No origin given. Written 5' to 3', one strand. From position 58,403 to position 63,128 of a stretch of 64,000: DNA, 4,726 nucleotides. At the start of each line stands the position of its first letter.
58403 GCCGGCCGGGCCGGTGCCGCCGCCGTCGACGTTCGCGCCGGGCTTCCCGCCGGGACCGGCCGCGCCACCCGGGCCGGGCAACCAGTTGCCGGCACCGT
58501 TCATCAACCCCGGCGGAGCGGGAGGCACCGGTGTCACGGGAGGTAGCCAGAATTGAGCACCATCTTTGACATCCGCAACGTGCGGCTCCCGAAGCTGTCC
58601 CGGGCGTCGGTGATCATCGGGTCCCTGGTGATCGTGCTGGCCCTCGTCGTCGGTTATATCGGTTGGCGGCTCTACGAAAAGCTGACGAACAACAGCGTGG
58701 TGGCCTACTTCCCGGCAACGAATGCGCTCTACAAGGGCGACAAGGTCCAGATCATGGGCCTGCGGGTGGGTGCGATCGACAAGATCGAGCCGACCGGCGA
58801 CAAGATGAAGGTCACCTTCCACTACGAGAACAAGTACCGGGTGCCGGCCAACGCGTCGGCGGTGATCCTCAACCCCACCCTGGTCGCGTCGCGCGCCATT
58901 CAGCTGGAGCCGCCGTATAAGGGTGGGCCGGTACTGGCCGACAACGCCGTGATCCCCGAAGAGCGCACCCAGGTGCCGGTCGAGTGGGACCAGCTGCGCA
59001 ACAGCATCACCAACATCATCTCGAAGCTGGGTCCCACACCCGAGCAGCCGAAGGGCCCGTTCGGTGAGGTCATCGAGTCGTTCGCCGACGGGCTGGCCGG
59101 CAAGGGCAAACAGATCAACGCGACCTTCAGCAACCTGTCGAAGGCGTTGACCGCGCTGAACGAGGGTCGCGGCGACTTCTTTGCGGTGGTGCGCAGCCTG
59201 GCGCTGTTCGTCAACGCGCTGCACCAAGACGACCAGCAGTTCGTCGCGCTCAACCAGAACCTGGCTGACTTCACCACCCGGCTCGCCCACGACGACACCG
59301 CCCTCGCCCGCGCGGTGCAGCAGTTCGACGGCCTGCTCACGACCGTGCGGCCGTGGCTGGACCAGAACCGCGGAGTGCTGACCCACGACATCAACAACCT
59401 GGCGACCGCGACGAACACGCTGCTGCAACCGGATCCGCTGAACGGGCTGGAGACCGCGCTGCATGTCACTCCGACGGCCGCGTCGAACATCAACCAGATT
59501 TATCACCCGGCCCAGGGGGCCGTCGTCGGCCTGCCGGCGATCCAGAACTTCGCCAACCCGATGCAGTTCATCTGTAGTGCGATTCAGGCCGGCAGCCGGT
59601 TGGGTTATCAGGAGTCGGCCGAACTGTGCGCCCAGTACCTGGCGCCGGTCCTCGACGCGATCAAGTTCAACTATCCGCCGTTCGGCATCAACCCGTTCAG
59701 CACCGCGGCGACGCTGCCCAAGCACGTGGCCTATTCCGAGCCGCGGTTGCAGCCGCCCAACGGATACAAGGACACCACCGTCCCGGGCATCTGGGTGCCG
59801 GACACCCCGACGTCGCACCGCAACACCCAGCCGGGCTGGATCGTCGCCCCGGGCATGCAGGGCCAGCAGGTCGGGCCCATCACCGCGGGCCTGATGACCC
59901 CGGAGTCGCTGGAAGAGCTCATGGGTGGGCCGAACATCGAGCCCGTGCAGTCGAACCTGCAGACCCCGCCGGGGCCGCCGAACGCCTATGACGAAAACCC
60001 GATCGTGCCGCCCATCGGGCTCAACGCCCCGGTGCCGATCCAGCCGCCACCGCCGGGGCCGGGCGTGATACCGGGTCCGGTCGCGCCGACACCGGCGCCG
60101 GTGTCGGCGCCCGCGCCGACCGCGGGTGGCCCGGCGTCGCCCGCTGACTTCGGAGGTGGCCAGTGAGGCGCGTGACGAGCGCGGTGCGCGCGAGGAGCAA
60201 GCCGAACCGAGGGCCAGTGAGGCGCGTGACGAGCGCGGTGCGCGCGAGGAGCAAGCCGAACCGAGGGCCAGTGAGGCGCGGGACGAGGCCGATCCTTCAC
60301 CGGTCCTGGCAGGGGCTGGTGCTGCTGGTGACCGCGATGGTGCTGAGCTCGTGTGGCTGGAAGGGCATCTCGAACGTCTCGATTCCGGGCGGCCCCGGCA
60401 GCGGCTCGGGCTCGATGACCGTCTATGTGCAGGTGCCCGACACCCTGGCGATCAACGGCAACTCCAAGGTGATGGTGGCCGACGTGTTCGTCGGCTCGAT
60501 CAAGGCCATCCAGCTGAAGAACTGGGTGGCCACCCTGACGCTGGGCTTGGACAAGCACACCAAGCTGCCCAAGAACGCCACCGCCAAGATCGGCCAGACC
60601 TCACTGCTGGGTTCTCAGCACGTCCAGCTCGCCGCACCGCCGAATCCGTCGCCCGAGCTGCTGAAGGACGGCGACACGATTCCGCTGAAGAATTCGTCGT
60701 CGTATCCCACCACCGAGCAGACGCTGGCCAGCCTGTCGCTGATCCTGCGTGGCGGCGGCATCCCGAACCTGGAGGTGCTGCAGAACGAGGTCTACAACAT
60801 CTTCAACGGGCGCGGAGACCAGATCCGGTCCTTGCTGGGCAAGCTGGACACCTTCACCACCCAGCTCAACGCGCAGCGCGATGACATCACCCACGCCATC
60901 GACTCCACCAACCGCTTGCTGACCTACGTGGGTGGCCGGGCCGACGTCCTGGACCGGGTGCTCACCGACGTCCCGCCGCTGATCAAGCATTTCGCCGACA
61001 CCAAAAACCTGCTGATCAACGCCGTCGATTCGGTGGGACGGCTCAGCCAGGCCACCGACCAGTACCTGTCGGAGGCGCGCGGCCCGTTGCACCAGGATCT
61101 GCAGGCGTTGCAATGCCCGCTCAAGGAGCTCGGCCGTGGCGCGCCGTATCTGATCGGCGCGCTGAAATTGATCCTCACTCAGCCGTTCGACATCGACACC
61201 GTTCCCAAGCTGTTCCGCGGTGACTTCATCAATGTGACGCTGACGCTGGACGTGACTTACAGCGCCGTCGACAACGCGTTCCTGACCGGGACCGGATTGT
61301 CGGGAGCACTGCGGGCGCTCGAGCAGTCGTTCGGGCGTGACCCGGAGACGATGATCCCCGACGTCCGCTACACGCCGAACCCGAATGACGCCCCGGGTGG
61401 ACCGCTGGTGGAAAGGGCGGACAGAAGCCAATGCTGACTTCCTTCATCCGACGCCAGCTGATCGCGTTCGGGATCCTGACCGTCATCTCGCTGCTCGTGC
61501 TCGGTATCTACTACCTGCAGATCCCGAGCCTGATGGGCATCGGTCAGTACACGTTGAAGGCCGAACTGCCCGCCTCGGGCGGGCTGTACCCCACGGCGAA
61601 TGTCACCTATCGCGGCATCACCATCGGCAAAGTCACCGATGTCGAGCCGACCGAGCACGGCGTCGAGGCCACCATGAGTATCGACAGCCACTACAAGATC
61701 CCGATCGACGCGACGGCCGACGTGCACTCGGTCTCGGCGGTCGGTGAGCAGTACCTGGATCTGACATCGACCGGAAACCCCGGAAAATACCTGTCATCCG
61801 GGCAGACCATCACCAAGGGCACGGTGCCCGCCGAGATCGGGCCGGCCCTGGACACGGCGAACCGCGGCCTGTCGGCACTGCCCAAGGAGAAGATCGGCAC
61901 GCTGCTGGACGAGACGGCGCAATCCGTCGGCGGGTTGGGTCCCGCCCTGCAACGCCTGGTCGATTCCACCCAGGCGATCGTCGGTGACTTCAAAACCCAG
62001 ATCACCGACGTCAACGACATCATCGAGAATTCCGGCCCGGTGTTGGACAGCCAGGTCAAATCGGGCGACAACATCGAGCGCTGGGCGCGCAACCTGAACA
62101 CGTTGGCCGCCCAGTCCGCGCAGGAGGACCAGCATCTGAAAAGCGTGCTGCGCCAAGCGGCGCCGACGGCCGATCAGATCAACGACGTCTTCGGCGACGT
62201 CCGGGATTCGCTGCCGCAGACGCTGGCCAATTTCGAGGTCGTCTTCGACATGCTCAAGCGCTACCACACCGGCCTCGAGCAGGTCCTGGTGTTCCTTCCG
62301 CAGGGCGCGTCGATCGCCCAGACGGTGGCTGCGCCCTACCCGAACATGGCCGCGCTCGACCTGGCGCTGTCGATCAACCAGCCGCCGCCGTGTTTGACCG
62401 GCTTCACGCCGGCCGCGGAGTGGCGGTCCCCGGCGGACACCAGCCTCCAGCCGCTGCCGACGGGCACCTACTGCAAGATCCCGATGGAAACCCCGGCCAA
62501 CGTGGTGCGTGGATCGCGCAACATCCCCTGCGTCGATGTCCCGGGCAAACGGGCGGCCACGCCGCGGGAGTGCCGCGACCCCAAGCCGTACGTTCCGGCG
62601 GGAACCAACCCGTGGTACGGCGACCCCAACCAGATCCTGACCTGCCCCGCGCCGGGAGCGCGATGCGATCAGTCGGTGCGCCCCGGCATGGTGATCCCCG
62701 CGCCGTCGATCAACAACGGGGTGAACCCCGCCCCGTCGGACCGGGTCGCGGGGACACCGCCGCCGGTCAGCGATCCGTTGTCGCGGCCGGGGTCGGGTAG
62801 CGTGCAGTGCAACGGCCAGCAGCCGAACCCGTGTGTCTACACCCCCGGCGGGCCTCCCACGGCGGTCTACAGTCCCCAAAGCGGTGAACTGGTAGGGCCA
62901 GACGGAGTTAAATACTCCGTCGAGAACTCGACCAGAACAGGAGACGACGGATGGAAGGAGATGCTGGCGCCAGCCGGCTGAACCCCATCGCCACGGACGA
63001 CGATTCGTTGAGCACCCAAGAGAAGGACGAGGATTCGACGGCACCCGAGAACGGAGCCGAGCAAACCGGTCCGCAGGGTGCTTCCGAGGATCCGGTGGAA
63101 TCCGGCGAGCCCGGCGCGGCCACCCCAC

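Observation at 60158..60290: In-frame VNTR that rewrites the LprK/Mce1E signal peptide and the mce1D-lprK coupling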

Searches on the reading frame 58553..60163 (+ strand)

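Call 52: search_protein_families(library=ncbifam, proteins=[window:58553-60163:+])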
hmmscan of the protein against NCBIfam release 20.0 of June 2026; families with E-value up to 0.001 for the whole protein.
window:58553-60163:+ (537 aa): 2 families
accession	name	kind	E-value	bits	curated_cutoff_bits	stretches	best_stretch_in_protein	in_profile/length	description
TIGR00996.1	Mtu_fam_mce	paralog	7.1e-89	297.8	140.5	1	15-312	2-291/291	MCE family protein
TIGR04430.1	OM_asym_MlaD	equivalog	6.7e-10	38.9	135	1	19-135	6-128/146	outer membrane lipid asymmetry maintenance protein MlaD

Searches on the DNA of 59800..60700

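Call 59: search_rna_families(source=window, start=59800, end=60700, threshold=evalue, max_evalue=1)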
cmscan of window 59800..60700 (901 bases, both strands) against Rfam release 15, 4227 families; matches with E-value up to 1: 1.
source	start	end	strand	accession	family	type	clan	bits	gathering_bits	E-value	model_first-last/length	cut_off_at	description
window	60525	60594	-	RF01059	mir-598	Gene; miRNA;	-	22.3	69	0.062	1-80/80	no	mir-598 microRNA precursor family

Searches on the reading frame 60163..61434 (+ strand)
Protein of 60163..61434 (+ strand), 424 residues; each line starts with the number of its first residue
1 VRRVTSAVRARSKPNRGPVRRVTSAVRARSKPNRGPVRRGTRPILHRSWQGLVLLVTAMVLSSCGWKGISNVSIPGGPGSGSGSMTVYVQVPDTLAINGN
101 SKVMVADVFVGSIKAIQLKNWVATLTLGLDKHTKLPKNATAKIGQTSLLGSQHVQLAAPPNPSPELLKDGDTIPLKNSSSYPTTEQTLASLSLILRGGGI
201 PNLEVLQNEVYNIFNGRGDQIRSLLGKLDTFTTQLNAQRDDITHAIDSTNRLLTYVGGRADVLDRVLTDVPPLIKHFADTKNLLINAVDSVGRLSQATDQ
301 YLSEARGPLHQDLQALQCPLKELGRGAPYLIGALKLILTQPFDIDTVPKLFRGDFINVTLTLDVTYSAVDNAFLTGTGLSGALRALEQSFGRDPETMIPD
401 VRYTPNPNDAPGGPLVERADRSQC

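Call 12: find_related_loci(query=window:60271-61434:+, collection=genome_contigs, flank=1500)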
Query window:60271-61434:+ (388 aa) in genome_contigs; peptide patterns used: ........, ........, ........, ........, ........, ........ (x = any residue, [..] = any of these).
403 stretches matched a pattern; 345 encode a relative of the query (tblastn E <= 1e-3); the best 80 are kept; 80 distinct loci.
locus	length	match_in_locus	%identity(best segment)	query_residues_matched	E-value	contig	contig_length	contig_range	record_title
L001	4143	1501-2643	96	8-388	0e+0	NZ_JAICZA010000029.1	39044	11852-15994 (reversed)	MAG: Mycobacterium sp. isolate LS_ISSM_2_bin.59 k141_685722_length_39044_cov_30.8459, whole genome shotgun sequence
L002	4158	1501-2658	94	1-386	0e+0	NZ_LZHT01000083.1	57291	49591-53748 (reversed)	Mycobacterium sp. 852002-10029_SCH5224772 contig_51, whole genome shotgun sequence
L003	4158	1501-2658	87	1-386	0e+0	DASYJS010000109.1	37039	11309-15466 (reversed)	MAG TPA_asm: Mycobacterium sp. isolate SMAG_U4301 k141_3562811, whole genome shotgun sequence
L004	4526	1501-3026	89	5-386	0e+0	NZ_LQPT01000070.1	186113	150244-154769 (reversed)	Mycobacterium sherrisii strain ATCC BAA-832 contig_46, whole genome shotgun sequence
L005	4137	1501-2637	93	8-386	0e+0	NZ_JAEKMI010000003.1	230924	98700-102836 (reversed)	Mycobacterium sp. WUMAC-067 ODNHLICA_3, whole genome shotgun sequence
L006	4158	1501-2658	90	1-386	0e+0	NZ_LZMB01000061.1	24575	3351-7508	Mycobacterium sp. 1165178.9 contig_153, whole genome shotgun sequence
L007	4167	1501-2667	90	1-386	0e+0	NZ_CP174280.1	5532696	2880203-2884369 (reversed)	Mycobacterium sp. M23085 chromosome, complete genome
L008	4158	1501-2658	87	1-386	0e+0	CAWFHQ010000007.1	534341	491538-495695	MAG: uncultured Actinomycetota bacterium isolate MFD02416.bin.1.258 genome assembly, contig: contig_65162, whole genome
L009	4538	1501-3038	90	1-386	0e+0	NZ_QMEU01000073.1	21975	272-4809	Mycobacterium colombiense strain GF76 contig_73_length_21975_depth_0.87x, whole genome shotgun sequence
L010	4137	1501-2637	92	8-386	0e+0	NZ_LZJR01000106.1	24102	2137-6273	Mycobacterium sp. E2479 contig_37, whole genome shotgun sequence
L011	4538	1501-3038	87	1-386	0e+0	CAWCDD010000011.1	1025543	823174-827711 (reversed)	MAG: uncultured Actinomycetota bacterium isolate MFD05502.bin.1.241 genome assembly, contig: contig_8984, whole genome s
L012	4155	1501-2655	91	6-388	0e+0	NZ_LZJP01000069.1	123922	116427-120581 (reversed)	Mycobacterium mantenii strain E3121 contig_4, whole genome shotgun sequence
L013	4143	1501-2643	90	6-386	0e+0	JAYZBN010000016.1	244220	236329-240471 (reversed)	MAG: Actinomycetota bacterium isolate XB_MAG1207 DB_MAG1207_0016, whole genome shotgun sequence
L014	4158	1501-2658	90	1-386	0e+0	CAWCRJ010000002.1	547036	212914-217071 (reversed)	MAG: uncultured Actinomycetota bacterium isolate MFD01213.bin.2.157 genome assembly, contig: contig_14353, whole genome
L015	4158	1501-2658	87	3-388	0e+0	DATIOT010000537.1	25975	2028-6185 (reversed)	MAG TPA_asm: Mycobacterium sp. isolate SMAG_U15831 k141_1914135, whole genome shotgun sequence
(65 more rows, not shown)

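Call 38: find_homologous_proteins(query=window:60163-61434:+, max_evalue=1e-50)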
Query window:60163-61434:+ (424 aa): 4533 proteins with E <= 1e-50 among 8000 candidates; the best 120 are listed.
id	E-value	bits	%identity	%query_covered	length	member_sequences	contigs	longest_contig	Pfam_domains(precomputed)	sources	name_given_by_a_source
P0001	1.8e-243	826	87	100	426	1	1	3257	PF11887.14,PF02470.26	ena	-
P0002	1.5e-236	803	88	96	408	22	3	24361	PF11887.14,PF02470.26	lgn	-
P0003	2.9e-236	802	88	96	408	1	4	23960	PF11887.14,PF02470.26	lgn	-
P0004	1.5e-232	790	83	100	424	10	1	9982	PF11887.14,PF02470.26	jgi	jgi:phospholipid/cholesterol/gamma-HCH transport system substrate-binding protein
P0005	1.8e-232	790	85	100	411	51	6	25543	PF11887.14,PF02470.26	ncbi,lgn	-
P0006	1.2e-231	787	85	97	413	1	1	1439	PF11887.14,PF02470.26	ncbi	-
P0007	2.1e-231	786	92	89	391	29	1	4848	PF11887.14,PF02470.26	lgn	-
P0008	1.3e-230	784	89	92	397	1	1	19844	PF11887.14,PF02470.26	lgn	-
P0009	1.5e-230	784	83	100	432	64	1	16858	PF11887.14,PF02470.26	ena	-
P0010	5.1e-230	782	86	95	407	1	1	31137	PF11887.14,PF02470.26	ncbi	-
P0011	6.1e-230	782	89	92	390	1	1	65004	PF11887.14,PF02470.26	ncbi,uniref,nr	ncbi:mammalian cell entry protein [Mycobacterium colombiense]|uniref:Mammalian cell entry protein n=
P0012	6.4e-230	782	86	95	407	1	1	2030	PF11887.14,PF02470.26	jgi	jgi:phospholipid/cholesterol/gamma-HCH transport system substrate-binding protein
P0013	1.6e-229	780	85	97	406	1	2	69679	PF11887.14,PF02470.26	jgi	-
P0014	2.6e-229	780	86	97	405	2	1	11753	PF11887.14,PF02470.26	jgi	jgi:phospholipid/cholesterol/gamma-HCH transport system substrate-binding protein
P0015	9.2e-229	778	85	97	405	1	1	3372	PF11887.14,PF02470.26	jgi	-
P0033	2.7e-227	773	86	94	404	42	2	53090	PF11887.14,PF02470.26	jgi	jgi:phospholipid/cholesterol/gamma-HCH transport system substrate-binding protein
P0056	9.8e-225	765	87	93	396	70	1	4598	PF11887.14,PF02470.26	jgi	jgi:phospholipid/cholesterol/gamma-HCH transport system substrate-binding protein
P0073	8.2e-224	761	81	100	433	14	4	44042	PF11887.14,PF02470.26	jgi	jgi:phospholipid/cholesterol/gamma-HCH transport system substrate-binding protein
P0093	6.4e-223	759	86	92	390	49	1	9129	PF11887.14,PF02470.26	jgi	jgi:phospholipid/cholesterol/gamma-HCH transport system substrate-binding protein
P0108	1.1e-222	758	87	91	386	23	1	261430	PF11887.14,PF02470.26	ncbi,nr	ncbi:mammalian cell entry protein [Mycobacterium interjectum]|nr:mammalian cell entry protein [Mycob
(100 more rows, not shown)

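Call 39: list_cluster_members(proteins=[P0002, P0005, P0009, P0004, P0033, P0056, P0073, P0108, P0007, P0093])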
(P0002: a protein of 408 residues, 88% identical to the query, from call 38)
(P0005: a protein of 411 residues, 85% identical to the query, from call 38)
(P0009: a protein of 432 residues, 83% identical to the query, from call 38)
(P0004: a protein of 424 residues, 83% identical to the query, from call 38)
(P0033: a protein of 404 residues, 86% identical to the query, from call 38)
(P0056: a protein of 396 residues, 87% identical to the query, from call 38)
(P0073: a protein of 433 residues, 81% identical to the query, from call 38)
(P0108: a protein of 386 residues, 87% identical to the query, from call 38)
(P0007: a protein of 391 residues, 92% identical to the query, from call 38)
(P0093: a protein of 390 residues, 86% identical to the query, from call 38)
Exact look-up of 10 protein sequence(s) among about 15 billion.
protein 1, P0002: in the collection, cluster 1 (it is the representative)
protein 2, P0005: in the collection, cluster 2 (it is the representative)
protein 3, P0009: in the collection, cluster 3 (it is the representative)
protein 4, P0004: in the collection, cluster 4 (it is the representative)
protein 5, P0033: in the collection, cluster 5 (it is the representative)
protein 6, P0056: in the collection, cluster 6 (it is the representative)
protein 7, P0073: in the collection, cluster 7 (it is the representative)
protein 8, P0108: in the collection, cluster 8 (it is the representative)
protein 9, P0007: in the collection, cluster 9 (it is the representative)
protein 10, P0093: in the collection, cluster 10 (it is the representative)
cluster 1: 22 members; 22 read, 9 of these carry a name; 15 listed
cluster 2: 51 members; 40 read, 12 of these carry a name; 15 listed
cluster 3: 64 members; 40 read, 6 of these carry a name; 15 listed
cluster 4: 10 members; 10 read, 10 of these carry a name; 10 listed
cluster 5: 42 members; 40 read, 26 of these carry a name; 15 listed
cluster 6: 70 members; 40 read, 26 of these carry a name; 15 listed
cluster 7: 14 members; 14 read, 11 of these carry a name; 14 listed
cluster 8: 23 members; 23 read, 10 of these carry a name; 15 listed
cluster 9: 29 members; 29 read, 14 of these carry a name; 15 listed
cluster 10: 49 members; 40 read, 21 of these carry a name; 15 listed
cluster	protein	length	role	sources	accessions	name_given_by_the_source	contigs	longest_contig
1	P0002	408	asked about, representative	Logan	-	-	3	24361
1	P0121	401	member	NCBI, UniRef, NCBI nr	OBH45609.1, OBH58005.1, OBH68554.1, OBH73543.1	virulence factor Mce family protein [Mycobacterium mantenii] | Mammalian cell entry protein n=1 Tax=Mycobacterium mantenii TaxID=560555 ...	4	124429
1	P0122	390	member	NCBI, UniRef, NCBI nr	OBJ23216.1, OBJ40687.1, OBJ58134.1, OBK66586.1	mammalian cell entry protein [Mycobacterium colombiense] | Mammalian cell entry protein n=1 Tax=Mycobacterium colombiense TaxID=339268 ... | virulence factor Mce family protein [Mycobacterium colombiense]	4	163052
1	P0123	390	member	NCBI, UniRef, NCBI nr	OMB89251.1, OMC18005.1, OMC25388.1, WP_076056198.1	mammalian cell entry protein [Mycobacterium colombiense] | virulence factor Mce family protein n=1 Tax=Mycobacterium colombiense TaxID=339268 ... | virulence factor Mce family protein [Mycobacterium colombiense]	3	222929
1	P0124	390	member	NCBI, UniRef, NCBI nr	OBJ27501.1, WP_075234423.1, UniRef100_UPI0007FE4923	mammalian cell entry protein [Mycobacterium colombiense] | virulence factor Mce family protein n=1 Tax=Mycobacterium colombiense TaxID=339268 ... | virulence factor Mce family protein [Mycobacterium colombiense]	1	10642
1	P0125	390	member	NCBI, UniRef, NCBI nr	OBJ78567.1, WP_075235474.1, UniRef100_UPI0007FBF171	virulence factor Mce family protein [Mycobacterium colombiense] | virulence factor Mce family protein n=1 Tax=Mycobacterium colombiense TaxID=339268 ...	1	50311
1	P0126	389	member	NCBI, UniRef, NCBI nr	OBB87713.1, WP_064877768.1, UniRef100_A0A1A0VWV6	mammalian cell entry protein [Mycobacterium colombiense] | Mammalian cell entry protein n=1 Tax=Mycobacterium colombiense TaxID=339268 ... | virulence factor Mce family protein [Mycobacterium colombiense]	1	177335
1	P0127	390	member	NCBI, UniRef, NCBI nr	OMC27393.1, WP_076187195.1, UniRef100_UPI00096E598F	virulence factor Mce family protein [Mycobacterium colombiense] | virulence factor Mce family protein n=1 Tax=Mycobacterium colombiense TaxID=339268 ...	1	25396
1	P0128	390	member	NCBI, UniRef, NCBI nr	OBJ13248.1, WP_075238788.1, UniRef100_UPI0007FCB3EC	virulence factor Mce family protein [Mycobacterium colombiense] | virulence factor Mce family protein n=1 Tax=Mycobacterium colombiense TaxID=339268 ...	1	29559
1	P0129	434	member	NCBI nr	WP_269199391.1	virulence factor Mce family protein [Mycobacterium colombiense]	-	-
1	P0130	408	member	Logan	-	-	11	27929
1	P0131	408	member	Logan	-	-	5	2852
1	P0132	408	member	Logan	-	-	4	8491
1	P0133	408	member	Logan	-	-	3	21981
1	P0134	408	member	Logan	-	-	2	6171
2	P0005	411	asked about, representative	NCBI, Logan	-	-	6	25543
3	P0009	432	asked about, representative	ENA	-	-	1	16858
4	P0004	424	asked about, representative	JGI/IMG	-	phospholipid/cholesterol/gamma-HCH transport system substrate-binding protein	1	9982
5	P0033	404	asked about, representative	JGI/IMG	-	phospholipid/cholesterol/gamma-HCH transport system substrate-binding protein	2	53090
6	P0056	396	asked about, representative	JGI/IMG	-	phospholipid/cholesterol/gamma-HCH transport system substrate-binding protein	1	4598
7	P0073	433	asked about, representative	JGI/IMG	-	phospholipid/cholesterol/gamma-HCH transport system substrate-binding protein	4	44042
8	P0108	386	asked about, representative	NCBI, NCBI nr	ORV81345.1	mammalian cell entry protein [Mycobacterium interjectum]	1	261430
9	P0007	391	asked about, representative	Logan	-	-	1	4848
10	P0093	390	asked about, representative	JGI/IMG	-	phospholipid/cholesterol/gamma-HCH transport system substrate-binding protein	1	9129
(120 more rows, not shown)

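Call 52: search_protein_families(library=ncbifam, proteins=[window:60163-61434:+])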
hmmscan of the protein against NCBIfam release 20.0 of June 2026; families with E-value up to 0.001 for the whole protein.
window:60163-61434:+ (424 aa): 2 families
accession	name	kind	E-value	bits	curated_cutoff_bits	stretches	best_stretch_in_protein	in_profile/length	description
TIGR00996.1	Mtu_fam_mce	paralog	9.6e-84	281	140.5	1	53-342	2-290/291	MCE family protein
TIGR04430.1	OM_asym_MlaD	equivalog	7.9e-13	48.4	135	1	82-174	36-128/146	outer membrane lipid asymmetry maintenance protein MlaD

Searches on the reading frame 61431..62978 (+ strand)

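Call 52: search_protein_families(library=ncbifam, proteins=[window:61431-62978:+])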
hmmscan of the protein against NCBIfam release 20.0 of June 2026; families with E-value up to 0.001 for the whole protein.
window:61431-62978:+ (516 aa): 3 families
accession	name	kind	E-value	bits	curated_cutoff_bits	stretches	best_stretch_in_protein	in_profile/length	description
TIGR00996.1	Mtu_fam_mce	paralog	4.2e-84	282.2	140.5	1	9-293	1-289/291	MCE family protein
TIGR04430.1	OM_asym_MlaD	equivalog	8.4e-16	58.1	135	1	14-129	10-129/146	outer membrane lipid asymmetry maintenance protein MlaD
NF008070.2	PRK10807.1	equivalog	8.7e-05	21.4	525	1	51-101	292-340/542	intermembrane transport protein PqiB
